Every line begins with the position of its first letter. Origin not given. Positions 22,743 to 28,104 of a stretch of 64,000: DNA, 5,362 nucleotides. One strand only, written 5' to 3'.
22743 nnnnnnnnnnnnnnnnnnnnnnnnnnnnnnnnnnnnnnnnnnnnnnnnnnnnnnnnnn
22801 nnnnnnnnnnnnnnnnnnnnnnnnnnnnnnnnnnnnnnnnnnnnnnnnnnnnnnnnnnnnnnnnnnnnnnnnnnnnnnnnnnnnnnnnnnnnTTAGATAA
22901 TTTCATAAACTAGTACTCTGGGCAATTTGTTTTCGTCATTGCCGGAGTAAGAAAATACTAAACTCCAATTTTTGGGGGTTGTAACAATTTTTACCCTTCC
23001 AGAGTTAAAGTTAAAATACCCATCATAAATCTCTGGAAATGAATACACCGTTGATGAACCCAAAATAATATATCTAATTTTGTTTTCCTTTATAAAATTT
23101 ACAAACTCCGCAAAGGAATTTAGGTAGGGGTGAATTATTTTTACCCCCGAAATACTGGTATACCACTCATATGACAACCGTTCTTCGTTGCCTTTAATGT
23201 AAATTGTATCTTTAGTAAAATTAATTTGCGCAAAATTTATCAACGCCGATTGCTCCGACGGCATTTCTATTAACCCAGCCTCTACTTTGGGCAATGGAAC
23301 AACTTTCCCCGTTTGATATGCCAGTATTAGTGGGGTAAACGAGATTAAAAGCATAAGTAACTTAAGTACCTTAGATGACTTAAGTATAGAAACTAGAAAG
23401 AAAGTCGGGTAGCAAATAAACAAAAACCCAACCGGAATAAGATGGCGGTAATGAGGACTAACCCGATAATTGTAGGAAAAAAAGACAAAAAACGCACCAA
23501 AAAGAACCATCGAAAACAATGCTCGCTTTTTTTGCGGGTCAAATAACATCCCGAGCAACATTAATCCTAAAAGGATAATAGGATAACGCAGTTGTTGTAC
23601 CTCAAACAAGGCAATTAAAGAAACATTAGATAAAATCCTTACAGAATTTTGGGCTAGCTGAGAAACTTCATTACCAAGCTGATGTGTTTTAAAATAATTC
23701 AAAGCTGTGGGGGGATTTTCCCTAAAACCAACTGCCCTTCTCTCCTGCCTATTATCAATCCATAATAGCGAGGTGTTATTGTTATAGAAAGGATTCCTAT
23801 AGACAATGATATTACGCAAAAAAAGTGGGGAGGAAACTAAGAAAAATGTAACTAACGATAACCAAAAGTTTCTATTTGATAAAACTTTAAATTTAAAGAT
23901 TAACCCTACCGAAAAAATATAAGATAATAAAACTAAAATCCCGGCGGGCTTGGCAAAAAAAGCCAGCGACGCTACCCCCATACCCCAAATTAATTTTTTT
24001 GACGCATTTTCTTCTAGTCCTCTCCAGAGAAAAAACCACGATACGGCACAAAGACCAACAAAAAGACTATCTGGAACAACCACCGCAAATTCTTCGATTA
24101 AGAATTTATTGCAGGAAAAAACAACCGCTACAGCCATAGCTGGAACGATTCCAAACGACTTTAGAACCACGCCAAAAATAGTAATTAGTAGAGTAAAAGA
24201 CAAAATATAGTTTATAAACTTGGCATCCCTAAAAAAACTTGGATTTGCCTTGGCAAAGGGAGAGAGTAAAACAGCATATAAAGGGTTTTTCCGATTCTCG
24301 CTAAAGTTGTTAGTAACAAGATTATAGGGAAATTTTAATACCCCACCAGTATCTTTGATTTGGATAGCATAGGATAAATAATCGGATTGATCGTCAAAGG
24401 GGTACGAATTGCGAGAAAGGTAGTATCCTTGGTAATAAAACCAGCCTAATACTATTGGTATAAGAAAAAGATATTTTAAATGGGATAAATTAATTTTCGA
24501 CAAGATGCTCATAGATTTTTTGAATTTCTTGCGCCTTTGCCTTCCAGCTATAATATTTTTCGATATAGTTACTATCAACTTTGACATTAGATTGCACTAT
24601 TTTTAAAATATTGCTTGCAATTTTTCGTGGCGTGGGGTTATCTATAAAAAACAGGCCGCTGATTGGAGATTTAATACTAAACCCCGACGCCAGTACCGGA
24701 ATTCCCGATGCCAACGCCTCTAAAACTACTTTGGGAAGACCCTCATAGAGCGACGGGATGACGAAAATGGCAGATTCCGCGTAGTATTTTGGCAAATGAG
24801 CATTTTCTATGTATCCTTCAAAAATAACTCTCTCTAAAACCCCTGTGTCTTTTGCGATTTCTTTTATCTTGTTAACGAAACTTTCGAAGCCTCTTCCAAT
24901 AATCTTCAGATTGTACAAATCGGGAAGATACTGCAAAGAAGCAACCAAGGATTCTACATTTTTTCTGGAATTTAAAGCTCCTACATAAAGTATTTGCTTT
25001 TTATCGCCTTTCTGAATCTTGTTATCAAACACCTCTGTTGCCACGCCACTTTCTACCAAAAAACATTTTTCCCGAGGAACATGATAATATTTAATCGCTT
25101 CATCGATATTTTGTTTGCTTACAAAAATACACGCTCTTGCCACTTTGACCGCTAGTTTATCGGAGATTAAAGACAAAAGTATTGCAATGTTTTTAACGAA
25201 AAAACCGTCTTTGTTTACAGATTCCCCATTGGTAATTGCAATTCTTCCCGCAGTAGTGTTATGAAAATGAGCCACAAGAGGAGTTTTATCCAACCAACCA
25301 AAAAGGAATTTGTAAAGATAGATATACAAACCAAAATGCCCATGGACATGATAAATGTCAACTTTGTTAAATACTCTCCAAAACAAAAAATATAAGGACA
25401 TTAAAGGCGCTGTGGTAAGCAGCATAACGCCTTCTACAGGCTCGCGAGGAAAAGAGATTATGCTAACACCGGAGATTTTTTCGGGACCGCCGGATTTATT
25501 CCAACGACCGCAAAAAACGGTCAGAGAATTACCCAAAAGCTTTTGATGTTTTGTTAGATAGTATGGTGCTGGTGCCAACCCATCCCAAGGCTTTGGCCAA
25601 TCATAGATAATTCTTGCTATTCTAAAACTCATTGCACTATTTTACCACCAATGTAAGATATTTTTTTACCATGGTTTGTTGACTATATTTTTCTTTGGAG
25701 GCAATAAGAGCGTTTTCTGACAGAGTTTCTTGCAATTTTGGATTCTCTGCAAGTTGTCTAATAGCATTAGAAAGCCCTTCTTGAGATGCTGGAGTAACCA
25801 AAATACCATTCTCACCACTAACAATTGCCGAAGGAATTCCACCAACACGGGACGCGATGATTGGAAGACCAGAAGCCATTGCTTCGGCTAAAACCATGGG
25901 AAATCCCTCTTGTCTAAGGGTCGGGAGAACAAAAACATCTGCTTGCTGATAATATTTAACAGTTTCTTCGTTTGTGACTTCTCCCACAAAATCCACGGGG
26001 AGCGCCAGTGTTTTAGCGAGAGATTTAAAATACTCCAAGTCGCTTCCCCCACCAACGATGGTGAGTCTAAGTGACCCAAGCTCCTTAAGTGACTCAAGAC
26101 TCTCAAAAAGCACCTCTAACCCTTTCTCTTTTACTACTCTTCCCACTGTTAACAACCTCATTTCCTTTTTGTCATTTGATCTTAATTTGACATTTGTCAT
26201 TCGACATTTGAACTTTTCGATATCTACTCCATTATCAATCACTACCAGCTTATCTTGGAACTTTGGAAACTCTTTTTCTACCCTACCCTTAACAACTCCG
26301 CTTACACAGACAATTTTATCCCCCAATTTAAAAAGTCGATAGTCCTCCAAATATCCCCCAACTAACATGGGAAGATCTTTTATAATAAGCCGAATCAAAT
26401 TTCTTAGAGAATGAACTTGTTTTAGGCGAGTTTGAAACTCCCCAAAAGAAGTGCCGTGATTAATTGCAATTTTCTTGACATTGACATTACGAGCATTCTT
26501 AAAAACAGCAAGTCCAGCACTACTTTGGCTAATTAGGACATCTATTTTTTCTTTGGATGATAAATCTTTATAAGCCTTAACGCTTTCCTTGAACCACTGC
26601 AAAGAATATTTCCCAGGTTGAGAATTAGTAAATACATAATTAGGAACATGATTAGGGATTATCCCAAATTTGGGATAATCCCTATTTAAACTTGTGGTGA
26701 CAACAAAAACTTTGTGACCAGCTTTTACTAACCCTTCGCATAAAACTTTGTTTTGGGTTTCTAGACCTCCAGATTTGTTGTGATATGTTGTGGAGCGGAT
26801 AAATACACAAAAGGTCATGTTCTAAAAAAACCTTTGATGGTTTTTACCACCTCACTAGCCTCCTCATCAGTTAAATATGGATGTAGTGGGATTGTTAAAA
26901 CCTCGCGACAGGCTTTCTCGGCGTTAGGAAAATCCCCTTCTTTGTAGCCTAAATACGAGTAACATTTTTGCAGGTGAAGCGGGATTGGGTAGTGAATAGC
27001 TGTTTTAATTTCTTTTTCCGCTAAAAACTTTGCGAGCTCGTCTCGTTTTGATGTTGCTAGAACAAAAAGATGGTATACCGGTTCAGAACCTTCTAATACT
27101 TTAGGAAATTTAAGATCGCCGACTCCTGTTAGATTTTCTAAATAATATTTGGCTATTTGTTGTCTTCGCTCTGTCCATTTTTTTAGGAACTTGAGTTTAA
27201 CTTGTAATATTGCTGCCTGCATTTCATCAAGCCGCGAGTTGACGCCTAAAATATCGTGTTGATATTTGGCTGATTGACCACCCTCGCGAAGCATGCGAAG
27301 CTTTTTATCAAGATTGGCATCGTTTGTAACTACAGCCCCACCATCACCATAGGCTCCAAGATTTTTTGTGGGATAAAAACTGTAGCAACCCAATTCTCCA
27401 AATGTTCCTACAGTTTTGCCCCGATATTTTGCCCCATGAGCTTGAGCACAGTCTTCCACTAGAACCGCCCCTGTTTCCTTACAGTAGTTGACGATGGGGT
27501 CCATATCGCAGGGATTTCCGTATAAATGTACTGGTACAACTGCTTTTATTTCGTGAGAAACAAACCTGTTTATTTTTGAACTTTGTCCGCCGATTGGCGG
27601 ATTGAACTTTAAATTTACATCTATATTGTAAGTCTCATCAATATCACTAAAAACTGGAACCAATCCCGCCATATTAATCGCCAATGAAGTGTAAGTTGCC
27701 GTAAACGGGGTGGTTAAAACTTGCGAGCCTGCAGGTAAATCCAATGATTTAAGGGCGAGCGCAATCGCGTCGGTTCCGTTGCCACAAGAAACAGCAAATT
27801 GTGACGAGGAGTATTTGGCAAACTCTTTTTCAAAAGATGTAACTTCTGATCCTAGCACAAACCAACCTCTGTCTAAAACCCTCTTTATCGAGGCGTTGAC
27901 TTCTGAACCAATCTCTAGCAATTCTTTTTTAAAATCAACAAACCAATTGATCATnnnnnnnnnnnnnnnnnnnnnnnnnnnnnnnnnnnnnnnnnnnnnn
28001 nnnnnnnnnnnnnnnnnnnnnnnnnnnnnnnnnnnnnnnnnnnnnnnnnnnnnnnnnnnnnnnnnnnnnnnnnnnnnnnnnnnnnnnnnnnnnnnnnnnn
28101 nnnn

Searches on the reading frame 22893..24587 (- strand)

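Call 34: search_protein_families(library=pfam, proteins=[window:22893-24587:-], max_evalue=0.0001)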
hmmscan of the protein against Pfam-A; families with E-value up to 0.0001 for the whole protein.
window:22893-24587:- (564 aa): 1 family
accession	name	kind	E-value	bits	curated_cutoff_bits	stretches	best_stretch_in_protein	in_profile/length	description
PF13231.12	PMT_2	-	7.2e-05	23.5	26.1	1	122-255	24-157/160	Dolichyl-phosphate-mannose-protein mannosyltransferase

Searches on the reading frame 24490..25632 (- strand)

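Call 34: search_protein_families(library=pfam, proteins=[window:24490-25632:-], max_evalue=0.0001)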
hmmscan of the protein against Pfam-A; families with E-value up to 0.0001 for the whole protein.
window:24490-25632:- (380 aa): 3 families
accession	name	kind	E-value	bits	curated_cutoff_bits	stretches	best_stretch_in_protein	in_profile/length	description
PF00534.26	Glycos_transf_1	-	1.8e-22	80.1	26.4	1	205-351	8-160/172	Glycosyl transferases group 1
PF13692.12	Glyco_trans_1_4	-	9.2e-21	75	27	1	212-347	2-141/142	Glycosyl transferases group 1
PF13439.12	Glyco_transf_4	-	5.5e-11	43.2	28.5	1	24-200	9-169/170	Glycosyltransferase Family 4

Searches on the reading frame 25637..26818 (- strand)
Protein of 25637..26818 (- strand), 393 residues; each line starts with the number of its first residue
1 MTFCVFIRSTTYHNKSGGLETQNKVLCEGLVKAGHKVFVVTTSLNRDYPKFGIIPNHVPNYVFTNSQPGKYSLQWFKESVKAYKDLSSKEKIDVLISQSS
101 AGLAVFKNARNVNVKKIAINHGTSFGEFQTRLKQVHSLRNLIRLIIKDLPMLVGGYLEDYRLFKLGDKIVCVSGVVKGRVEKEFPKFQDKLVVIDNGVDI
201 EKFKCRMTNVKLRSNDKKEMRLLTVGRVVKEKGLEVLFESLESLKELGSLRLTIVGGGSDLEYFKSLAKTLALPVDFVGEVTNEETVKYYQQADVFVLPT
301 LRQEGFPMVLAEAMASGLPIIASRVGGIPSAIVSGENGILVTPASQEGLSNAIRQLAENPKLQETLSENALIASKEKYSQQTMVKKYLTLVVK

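Call 34: search_protein_families(library=pfam, proteins=[window:25637-26818:-], max_evalue=0.0001)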
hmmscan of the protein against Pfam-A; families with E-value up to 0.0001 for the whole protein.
window:25637-26818:- (393 aa): 5 families
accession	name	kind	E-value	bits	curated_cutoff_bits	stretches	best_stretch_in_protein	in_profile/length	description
PF00534.26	Glycos_transf_1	-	4.4e-41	140.7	26.4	1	215-370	11-169/172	Glycosyl transferases group 1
PF13692.12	Glyco_trans_1_4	-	6.4e-35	120.9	27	1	221-359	3-142/142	Glycosyl transferases group 1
PF13439.12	Glyco_transf_4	-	2.2e-15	57.6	28.5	1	17-202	2-170/170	Glycosyltransferase Family 4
PF20706.3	GT4-conflict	-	3.2e-13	49.9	26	1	161-332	142-320/385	Family 4 Glycosyltransferase in conflict systems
PF13524.12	Glyco_trans_1_2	-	2.8e-09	37.5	25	1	241-386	6-141/144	Glycosyl transferase-like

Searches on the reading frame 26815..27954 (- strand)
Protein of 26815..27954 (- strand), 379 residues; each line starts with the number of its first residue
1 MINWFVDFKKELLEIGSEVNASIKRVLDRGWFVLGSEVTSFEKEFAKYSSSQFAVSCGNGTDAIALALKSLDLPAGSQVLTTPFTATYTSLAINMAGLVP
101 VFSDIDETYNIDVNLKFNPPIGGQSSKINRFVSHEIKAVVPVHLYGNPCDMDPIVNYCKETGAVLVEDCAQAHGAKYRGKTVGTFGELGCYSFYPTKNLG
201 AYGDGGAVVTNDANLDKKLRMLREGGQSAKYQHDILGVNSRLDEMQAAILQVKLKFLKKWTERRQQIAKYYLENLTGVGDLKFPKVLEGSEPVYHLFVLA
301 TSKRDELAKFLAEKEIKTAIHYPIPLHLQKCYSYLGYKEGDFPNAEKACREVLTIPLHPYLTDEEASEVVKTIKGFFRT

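Call 9: search_protein_families(library=pfam, proteins=[window:26815-27954:-], max_evalue=0.001)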
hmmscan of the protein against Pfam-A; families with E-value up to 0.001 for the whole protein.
window:26815-27954:- (379 aa): 1 family
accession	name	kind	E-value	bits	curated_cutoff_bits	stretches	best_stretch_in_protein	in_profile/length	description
PF01041.23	DegT_DnrJ_EryC1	-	4.9e-106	355.4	19.8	1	15-373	3-359/360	DegT/DnrJ/EryC1/StrS aminotransferase family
